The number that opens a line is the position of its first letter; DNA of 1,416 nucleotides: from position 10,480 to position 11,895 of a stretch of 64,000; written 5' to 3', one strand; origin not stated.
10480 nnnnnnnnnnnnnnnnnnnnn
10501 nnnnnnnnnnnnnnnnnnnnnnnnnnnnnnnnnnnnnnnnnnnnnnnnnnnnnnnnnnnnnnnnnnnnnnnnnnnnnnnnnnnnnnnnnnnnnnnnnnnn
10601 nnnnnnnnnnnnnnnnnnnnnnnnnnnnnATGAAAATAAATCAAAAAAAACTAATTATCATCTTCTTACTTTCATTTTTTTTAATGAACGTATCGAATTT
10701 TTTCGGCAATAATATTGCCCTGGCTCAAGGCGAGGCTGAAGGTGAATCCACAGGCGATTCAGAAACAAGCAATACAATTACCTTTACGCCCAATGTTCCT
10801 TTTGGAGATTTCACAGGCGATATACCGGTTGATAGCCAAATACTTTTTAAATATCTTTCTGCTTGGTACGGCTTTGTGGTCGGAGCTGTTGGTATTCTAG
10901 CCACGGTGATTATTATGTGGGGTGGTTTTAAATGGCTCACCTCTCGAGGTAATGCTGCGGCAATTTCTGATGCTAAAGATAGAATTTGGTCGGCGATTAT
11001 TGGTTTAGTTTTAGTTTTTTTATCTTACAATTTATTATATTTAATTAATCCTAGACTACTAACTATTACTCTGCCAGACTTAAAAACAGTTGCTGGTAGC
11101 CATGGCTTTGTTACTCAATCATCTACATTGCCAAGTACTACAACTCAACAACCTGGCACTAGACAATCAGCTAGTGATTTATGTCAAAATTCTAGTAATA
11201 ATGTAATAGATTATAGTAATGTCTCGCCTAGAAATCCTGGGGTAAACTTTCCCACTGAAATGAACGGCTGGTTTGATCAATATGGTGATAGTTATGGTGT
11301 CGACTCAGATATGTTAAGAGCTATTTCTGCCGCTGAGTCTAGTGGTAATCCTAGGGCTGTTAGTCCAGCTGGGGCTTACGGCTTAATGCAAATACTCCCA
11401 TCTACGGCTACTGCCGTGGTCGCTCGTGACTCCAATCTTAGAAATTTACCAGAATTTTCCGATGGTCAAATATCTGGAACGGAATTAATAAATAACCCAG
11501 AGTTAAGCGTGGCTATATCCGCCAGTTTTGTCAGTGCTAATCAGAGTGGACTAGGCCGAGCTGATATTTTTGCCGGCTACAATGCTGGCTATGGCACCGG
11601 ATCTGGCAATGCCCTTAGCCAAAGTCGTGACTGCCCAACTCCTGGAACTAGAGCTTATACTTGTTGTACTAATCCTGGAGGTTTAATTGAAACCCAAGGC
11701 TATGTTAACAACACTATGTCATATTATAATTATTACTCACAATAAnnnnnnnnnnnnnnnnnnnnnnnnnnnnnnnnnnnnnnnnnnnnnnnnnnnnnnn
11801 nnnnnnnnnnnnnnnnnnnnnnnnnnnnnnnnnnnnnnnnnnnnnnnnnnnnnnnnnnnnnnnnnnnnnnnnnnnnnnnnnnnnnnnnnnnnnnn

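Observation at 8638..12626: Pilin-like genes with a pilin-lytic transglycosylase fusion and a 187-bp gene-conversion tract, next to DsbA and a PD40 protein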

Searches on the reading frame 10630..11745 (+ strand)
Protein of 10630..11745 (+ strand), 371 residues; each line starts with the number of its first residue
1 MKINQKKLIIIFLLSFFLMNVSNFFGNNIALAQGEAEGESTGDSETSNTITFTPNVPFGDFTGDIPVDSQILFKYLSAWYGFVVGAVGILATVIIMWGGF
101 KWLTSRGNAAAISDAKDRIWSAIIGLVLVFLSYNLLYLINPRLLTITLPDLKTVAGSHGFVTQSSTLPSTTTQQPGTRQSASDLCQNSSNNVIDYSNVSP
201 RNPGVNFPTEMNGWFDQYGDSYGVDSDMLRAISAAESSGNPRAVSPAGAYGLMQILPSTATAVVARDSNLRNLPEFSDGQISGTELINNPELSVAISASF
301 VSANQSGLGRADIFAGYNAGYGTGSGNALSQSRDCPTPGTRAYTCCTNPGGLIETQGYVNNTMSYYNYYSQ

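Call 5: search_protein_families(library=pfam, proteins=[window:10630-11745:+], max_evalue=0.1)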
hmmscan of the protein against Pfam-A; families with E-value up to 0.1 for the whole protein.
window:10630-11745:+ (371 aa): 6 families
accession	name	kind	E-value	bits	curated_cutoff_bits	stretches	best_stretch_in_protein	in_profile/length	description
PF01464.25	SLT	-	5.3e-18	65.1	21.3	1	215-323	3-100/117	Transglycosylase SLT domain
PF18895.5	T4SS_pilin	-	1.8e-08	34.8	26.6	1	76-132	9-64/71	Type IV secretion system pilin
PF04956.18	TrbC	-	0.012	16.3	27.9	1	76-135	41-94/98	TrbC/VIRB2 pilin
PF16894.10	DUF5084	-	0.02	15.8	27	1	77-139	18-80/130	Domain of unknown function (DUF5084)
PF06737.19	Transglycosylas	-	0.022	15.9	27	1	227-263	5-41/77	Transglycosylase-like domain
PF13406.11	SLT_2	-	0.026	14.2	24.3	0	202-237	64-99/292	Transglycosylase SLT domain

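Call 10: find_homologous_proteins(query=window:10630-11742:+)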
Query window:10630-11742:+ (371 aa): 75 proteins with E <= 0.001 among 8000 candidates.
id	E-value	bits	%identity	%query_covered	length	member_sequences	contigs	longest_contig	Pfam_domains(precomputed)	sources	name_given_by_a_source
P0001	1.4e-243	826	100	100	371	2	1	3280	PF18895.6,PF01464.26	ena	-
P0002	1.0e-161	556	77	86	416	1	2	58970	PF18895.6,PF01464.26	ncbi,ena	-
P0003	3.1e-92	328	48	96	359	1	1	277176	PF18895.6,PF01464.26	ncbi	-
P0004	1.1e-83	300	49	87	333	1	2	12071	PF18895.6,PF13406.12,PF01464.26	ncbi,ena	-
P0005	7.8e-67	244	47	79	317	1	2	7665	PF18895.6,PF01464.26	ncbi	-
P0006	1.8e-65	240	46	79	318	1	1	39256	PF18895.6,PF01464.26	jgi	jgi:hypothetical protein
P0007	4.4e-62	228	43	85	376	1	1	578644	PF18895.6,PF01464.26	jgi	-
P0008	6.8e-60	221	41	91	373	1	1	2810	PF18895.6,PF01464.26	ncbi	-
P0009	8.1e-47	178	40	80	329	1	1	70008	PF18895.6,PF01464.26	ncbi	-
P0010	1.5e-46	177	61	40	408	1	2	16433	PF18895.6,PF03734.20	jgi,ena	-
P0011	3.1e-45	173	80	27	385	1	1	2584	PF18895.6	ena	-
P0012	3.2e-43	166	65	31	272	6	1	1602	PF18895.6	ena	-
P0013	4.1e-43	166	37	88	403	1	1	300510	PF18895.6,PF01464.26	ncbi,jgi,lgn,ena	ncbi:MAG: transglycosylase SLT domain-containing protein [Candidatus Buchananbacteria bacterium]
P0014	2.8e-42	163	66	30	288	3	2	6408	PF18895.6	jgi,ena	-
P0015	5.3e-42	162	61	40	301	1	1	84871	PF18895.6,PF08291.17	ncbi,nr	ncbi:MAG: D-Ala-D-Ala carboxypeptidase family metallohydrolase [Candidatus Buchananbacteria bacteriu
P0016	1.0e-41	161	74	28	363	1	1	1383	PF18895.6,PF26571.1,PF08291.17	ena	-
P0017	1.7e-38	151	53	45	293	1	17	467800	PF18895.6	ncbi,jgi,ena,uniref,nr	ncbi:hypothetical protein GW933_02925 [Candidatus Falkowbacteria bacterium]|uniref:Uncharacterized p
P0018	6.2e-35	139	54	40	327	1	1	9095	PF18895.6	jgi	jgi:hypothetical protein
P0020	6.9e-34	136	59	30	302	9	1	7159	PF18895.6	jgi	-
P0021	7.7e-34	136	82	21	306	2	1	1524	PF18895.6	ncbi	ncbi:MAG: pilin, partial [Patescibacteria group bacterium]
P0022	9.2e-34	135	52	39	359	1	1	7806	PF18895.6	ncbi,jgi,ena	ncbi:MAG: pilin [Patescibacteria group bacterium]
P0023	1.5e-33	135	37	79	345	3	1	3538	PF18895.6,PF01464.26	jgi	jgi:hypothetical protein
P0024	1.9e-33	134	49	44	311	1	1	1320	PF18895.6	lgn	-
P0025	2.3e-33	134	81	22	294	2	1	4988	PF18895.6,PF26571.1,PF08291.17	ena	-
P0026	2.1e-32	131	33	98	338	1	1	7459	PF18895.6,PF01464.26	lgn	-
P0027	2.1e-32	131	76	23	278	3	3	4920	PF18895.6,PF04956.19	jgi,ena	-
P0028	2.6e-32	131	65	29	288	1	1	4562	PF18895.6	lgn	-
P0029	3.7e-32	130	63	31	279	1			PF18895.6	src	-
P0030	4.7e-32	130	59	30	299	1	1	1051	PF18895.6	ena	-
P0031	5.0e-32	130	71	26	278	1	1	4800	PF18895.6,PF04956.19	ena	-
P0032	3.8e-31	127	55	33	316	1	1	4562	PF18895.6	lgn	-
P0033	1.8e-30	124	76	22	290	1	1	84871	PF18895.6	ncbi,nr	ncbi:MAG: pilin [Candidatus Buchananbacteria bacterium]|nr:pilin [Candidatus Buchananbacteria bacter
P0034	2.1e-30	124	57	31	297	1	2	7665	PF18895.6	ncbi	-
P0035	1.0e-28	119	63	27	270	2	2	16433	PF18895.6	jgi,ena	-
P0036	1.1e-28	119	53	35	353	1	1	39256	PF18895.6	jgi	jgi:hypothetical protein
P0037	4.8e-28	116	70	21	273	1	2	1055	PF18895.6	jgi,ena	-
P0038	1.0e-26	112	40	51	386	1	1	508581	PF00959.25,PF18895.6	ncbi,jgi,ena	ncbi:MAG: glycoside hydrolase family protein [Patescibacteria group bacterium]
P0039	2.5e-26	111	56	26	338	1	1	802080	PF18895.6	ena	-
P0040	1.2e-25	109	31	86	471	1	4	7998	PF18895.6,PF01464.26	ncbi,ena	-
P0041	2.7e-25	107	52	27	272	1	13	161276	PF18895.6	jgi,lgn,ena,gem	jgi:hypothetical protein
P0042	5.7e-20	90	27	80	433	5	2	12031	PF18895.6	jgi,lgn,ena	-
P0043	8.0e-19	86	59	20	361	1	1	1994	PF18895.6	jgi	-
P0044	5.5e-16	77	28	88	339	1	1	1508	PF18895.6,PF01464.26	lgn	-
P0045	2.4e-9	55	29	95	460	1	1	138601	PF18895.6,PF01464.26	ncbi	ncbi:MAG: lytic transglycosylase domain-containing protein [Patescibacteria group bacterium]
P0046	2.5e-8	52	26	78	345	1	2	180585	PF18895.6,PF01464.26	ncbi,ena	-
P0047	3.0e-8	51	36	39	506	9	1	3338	PF18895.6,PF01464.26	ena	-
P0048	2.4e-7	48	27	40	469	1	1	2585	PF18895.6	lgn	-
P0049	1.3e-6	46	31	46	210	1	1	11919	PF13511.12,PF01464.26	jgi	jgi:soluble lytic murein transglycosylase-like protein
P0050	4.3e-6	44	48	19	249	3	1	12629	PF01464.26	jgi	jgi:soluble lytic murein transglycosylase-like protein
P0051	5.5e-6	44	37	39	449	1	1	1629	PF07690.22,PF01464.26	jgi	-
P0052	6.2e-6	44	34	40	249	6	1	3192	PF01464.26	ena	-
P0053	8.4e-6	43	30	45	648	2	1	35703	PF00760.25,PF27553.1,PF14718.13,PF01464.26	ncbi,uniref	ncbi:murein transglycosylase [Aliivibrio kagoshimensis]|uniref:murein transglycosylase n=1 Tax=Aliiv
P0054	1.2e-5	43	32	44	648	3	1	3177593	PF00760.25,PF27553.1,PF14718.13,PF01464.26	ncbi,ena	-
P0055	2.2e-5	42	35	32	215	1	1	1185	PF27553.1,PF01464.26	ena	-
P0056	2.3e-5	42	32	42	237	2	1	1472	PF13511.12,PF01464.26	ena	-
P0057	2.7e-5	42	38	29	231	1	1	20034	PF01464.26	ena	-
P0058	4.1e-5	41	35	33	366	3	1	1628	PF18895.6,PF01464.26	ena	-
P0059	4.1e-5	41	56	12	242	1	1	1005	PF01464.26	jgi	jgi:hypothetical protein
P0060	5.2e-5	41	36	29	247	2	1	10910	PF01464.26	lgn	-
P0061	7.0e-5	40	59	12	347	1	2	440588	PF01464.26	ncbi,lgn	ncbi:MAG: transglycosylase SLT domain-containing protein [bacterium]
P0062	1.1e-4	40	28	61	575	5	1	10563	PF01464.26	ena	-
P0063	1.4e-4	39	47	15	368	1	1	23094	PF00877.26,PF01464.26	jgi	jgi:cell wall-associated NlpC family hydrolase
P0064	1.6e-4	39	67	11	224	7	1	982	PF01464.26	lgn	-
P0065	1.6e-4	39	67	11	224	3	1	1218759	PF01464.26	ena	-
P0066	2.4e-4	39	35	41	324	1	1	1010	PF00877.26,PF01464.26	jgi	jgi:cell wall-associated NlpC family hydrolase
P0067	3.1e-4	38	35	27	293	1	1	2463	PF13511.12,PF01464.26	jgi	-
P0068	4.6e-4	38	32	36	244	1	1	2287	PF01464.26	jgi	jgi:soluble lytic murein transglycosylase-like protein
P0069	5.3e-4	37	47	16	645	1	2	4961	PF27553.1,PF14718.13,PF01464.26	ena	-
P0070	7.1e-4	37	33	39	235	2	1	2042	PF01464.26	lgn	-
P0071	7.2e-4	37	31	27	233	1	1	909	PF01464.26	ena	-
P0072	8.8e-4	37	42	16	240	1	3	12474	PF01464.26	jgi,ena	-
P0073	8.8e-4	37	47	14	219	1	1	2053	PF13406.12,PF01464.26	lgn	-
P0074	9.2e-4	37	42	16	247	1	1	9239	PF13511.12,PF01464.26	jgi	-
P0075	9.8e-4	37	28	61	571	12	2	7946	PF01464.26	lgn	-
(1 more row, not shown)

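Call 13: find_encoding_contigs(protein=P0002, flank=8000, max_places=3)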
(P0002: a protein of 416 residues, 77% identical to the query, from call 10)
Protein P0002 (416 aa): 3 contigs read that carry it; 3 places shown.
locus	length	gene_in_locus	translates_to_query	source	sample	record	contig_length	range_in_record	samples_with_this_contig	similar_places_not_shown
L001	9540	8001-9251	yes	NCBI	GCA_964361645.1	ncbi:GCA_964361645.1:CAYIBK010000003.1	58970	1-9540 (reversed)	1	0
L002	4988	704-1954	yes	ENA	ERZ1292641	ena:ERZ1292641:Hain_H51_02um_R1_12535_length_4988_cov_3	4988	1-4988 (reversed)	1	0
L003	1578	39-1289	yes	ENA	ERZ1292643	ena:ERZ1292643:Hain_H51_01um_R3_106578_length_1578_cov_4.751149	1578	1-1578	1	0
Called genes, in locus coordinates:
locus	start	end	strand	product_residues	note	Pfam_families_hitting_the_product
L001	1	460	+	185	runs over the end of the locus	PF04011:LemA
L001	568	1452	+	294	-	PF01435:Peptidase_M48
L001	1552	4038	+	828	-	PF02861:Clp_N, PF00004:AAA, PF17871:AAA_lid_9, PF00158:Sigma54_activat, PF00004:AAA, PF07724:AAA_2, PF07728:AAA_5, PF10431:ClpB_D2-small, +11 more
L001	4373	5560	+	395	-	-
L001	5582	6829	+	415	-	-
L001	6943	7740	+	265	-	PF13462:Thioredoxin_4, PF01323:DSBA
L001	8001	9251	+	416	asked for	PF18895:T4SS_pilin, PF01464:SLT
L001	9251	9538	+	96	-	?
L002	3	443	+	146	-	?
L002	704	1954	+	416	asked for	PF18895:T4SS_pilin, PF01464:SLT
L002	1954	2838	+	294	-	PF18895:T4SS_pilin, PF08291:Peptidase_M15_3 (weak), PF26571:VldE (weak)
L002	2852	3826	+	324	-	PF18895:T4SS_pilin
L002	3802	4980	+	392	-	PF18073:Zn_ribbon_LapB, PF13481:AAA_25, PF03796:DnaB_C (faint), PF06745:ATPase, PF23442:DUF7125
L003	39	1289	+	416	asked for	PF18895:T4SS_pilin, PF01464:SLT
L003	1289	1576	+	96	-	?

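Call 14: find_encoding_contigs(protein=P0003, flank=8000, max_places=2)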
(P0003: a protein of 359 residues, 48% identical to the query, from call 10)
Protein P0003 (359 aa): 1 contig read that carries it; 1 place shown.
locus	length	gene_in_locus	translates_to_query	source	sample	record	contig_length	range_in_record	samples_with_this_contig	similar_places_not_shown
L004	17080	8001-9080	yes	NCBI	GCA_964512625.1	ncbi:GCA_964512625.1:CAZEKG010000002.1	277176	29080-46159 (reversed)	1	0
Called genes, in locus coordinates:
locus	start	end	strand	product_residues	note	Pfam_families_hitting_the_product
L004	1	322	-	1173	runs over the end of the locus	-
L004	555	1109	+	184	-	PF04011:LemA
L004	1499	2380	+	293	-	PF01435:Peptidase_M48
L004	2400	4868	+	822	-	PF02861:Clp_N, PF02861:Clp_N, PF23569:NBD_SMAX1, PF00004:AAA, PF17871:AAA_lid_9, PF00158:Sigma54_activat, PF00004:AAA, PF07724:AAA_2, +12 more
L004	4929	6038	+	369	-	-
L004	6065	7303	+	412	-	-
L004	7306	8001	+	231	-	PF13462:Thioredoxin_4, PF01323:DSBA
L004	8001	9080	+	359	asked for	PF18895:T4SS_pilin, PF01464:SLT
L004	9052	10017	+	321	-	PF18895:T4SS_pilin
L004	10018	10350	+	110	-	-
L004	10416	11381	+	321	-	PF13541:ChlI, PF05362:Lon_C (weak)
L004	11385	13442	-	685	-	PF17191:RecG_wedge, PF01336:tRNA_anti-codon (weak), PF04851:ResIII, PF00270:DEAD, PF00271:Helicase_C, PF19833:RecG_dom3_C (weak)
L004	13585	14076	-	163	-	-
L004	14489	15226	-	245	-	-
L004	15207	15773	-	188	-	-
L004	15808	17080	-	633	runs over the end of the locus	PF12846:AAA_10, PF19044:P-loop_TraG, PF01935:DUF87 (weak)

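Call 43: search_protein_families(library=pfam, proteins=[L002:1954-2835:+, L002:2852-3823:+, L004:9052-10014:+], max_evalue=0.01)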
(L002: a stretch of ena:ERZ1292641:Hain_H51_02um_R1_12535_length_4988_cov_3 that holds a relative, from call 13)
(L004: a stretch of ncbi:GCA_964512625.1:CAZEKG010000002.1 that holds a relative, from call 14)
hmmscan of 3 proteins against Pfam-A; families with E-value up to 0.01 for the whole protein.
L002:1954-2835:+ (294 aa): 3 families
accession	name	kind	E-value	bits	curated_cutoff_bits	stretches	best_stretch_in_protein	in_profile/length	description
PF18895.5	T4SS_pilin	-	3.1e-09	37.2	26.6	1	58-119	3-63/71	Type IV secretion system pilin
PF08291.16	Peptidase_M15_3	-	4e-07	30.6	23.2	1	182-241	18-78/108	Peptidase M15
PF04956.18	TrbC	-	0.00038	21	27.9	1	58-122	35-93/98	TrbC/VIRB2 pilin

L002:2852-3823:+ (324 aa): 2 families
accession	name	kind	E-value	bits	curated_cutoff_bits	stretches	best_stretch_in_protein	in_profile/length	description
PF18895.5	T4SS_pilin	-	9.3e-09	35.7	26.6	1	55-115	4-63/71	Type IV secretion system pilin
PF04956.18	TrbC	-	6.7e-05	23.5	27.9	1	54-118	35-93/98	TrbC/VIRB2 pilin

L004:9052-10014:+ (321 aa): 2 families
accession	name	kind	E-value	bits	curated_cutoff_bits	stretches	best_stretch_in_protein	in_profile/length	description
PF18895.5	T4SS_pilin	-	9.5e-08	32.4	26.6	1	91-151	12-71/71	Type IV secretion system pilin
PF04956.18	TrbC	-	0.0044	17.6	27.9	0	83-148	36-95/98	TrbC/VIRB2 pilin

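Call 44: search_solved_structures(query=window:10630-11742:+, max_evalue=0.01)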
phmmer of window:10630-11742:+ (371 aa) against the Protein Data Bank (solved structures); distinct sequences matched with E-value up to 0.01: 14.
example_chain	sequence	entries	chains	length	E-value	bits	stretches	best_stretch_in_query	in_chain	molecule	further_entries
1sly_A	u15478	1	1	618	1.7e-10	43.8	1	206-369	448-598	70-KDA SOLUBLE LYTIC TRANSGLYCOSYLASE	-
1qsa_A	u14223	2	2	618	2.2e-10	43.5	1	206-369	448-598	PROTEIN (SOLUBLE LYTIC TRANSGLYCOSYLASE SLT70) | SOLUBLE LYTIC TRANSGLYCOSYLASE SLT70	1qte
6gi4_B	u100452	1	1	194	6e-08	35.5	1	216-307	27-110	Endo-type membrane-bound lytic murein transglycosylase A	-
3t36_A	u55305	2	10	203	6.1e-08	35.5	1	188-307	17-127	Endo-type membrane-bound lytic murein transglycosylase A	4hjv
2y8p_A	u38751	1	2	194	1.6e-07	34.1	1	216-307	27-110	ENDO-TYPE MEMBRANE-BOUND LYTIC MUREIN TRANSGLYCOSYLASE A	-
6ghz_B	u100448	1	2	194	1.6e-07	34.1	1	216-307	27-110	Endo-type membrane-bound lytic murein transglycosylase A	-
4hjy_A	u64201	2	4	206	2.7e-07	33.3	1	194-307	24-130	Endo-type membrane-bound lytic murein transglycosylase A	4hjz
6gi3_B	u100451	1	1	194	4.1e-07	32.7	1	216-307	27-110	Endo-type membrane-bound lytic murein transglycosylase A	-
6ghy_B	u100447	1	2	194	4.1e-07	32.7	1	216-307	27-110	Endo-type membrane-bound lytic murein transglycosylase A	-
9vi7_A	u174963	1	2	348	1.1e-06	31.3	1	220-322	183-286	lytic transglycosylase c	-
4c5f_A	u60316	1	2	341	4.4e-05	26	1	213-275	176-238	MEMBRANE-BOUND LYTIC MUREIN TRANSGLYCOSYLASE C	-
4cfo_A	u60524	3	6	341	0.00012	24.7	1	213-275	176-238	MLTC | MEMBRANE-BOUND LYTIC MUREIN TRANSGLYCOSYLASE C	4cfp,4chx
6yt5_G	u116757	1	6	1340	0.001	21.6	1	205-266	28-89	Peptidoglycan transglycosylase gp16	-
7eyb_I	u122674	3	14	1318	0.0012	21.3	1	206-266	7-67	Peptidoglycan transglycosylase gp16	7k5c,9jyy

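Call 49: find_related_loci(query=A4, collection=genome_contigs, flank=4000)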
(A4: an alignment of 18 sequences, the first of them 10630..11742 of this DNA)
Query A4 (371 aa) in genome_contigs; peptide patterns used: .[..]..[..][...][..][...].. (x = any residue, [..] = any of these).
600 stretches matched a pattern (row limit reached: there are more); 440 encode a relative of the query (tblastn E <= 1e-3); the best 80 are kept; 80 distinct loci.
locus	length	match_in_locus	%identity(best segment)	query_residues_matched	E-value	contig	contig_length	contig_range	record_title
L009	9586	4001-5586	28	62-371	1e-17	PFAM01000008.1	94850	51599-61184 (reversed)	MAG: Candidatus Falkowbacteria bacterium CG10_big_fil_rev_8_21_14_0_10_37_14 CG10_8_21_14_0.10_scaffold_327_c, whole gen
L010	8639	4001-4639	26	142-370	1e-12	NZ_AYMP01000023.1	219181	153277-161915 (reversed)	Morganella morganii H1r Contig23, whole genome shotgun sequence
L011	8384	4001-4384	33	231-371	2e-12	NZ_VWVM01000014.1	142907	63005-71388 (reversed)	Candidatus Pantoea gossypiicola isolate B_8 Scaffold_14, whole genome shotgun sequence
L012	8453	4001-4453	30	205-369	4e-12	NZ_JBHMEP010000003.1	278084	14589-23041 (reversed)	Vibrio olivae strain CECT 8064 GCM70010950_51, whole genome shotgun sequence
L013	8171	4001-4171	49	207-263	2e-11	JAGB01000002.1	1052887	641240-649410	Caldicoprobacter oshimai DSM 21659 K363DRAFT_scaffold00002.2_C, whole genome shotgun sequence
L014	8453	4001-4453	28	206-369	5e-11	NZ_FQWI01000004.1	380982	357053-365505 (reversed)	Pectobacterium carotovorum strain DSM 30168, whole genome shotgun sequence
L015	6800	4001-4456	28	205-371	5e-11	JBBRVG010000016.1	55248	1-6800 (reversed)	MAG: Enterobacterales bacterium isolate La3_metabat2.134 La3_metabat2.134_K_2100043_L_55248_cov_10.0000, whole genome sh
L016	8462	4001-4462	29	202-369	8e-11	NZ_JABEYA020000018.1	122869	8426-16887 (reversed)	Vibrio ostreicida strain PP-203 NODE_12_length_122869_cov_100.960961, whole genome shotgun sequence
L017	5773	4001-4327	33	207-323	9e-11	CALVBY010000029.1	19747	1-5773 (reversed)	MAG: Candidatus Gastranaerophilales bacterium isolate BRZ_LT__bin40 genome assembly, contig: BRZ_LT__NODE_2209_length_19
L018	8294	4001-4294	36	222-323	9e-11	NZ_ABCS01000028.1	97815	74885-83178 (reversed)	Plesiocystis pacifica SIR-1 1103186006295, whole genome shotgun sequence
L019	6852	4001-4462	25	204-371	8e-11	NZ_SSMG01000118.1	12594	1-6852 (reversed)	Photobacterium lucens strain CAIM 1937 M0903A_125, whole genome shotgun sequence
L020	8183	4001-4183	46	208-268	1e-10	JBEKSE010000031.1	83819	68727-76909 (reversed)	MAG: Terracidiphilus sp. isolate SPRUCE 527 SPRUCE_527_31, whole genome shotgun sequence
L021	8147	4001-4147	55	220-268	2e-10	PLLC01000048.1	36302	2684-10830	MAG: Syntrophaceae bacterium isolate fen_1170 73.20120800_E3X.7_contig_1968, whole genome shotgun sequence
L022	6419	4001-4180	45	204-263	2e-10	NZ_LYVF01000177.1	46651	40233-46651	Desulfotomaculum copahuensis strain LMa1 LMA27_trimmed_contig_6, whole genome shotgun sequence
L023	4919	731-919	46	205-267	2e-10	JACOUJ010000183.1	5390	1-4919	MAG: Candidatus Rokuibacteriota bacterium isolate NC_groundwater_67_Pr7_S-0.65um_64_12 FFV18_Sp65_scaffold_340067, whole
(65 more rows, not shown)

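Call 56: list_cluster_members(proteins=[window:10630-11742:+, window:11745-12623:+])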
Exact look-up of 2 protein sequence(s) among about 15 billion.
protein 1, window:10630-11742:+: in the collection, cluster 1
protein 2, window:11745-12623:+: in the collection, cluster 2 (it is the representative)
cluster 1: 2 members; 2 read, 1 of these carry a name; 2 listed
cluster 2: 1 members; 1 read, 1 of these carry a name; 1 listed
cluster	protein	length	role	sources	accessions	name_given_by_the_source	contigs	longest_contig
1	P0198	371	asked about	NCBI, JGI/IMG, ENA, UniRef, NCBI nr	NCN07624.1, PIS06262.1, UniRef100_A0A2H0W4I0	lytic transglycosylase domain-containing protein [Candidatus Falkowbacteria bacterium] | Transglycosylase SLT domain-containing protein n=1 Tax=Candidatus Buchananbacteria ...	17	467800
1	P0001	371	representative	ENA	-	-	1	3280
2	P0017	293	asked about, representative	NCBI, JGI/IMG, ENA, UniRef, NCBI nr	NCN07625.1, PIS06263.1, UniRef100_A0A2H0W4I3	hypothetical protein GW933_02925 [Candidatus Falkowbacteria bacterium] | Uncharacterized protein n=1 Tax=Candidatus Buchananbacteria bacterium ... | hypothetical protein [Candidatus Falkowbacteria bacterium]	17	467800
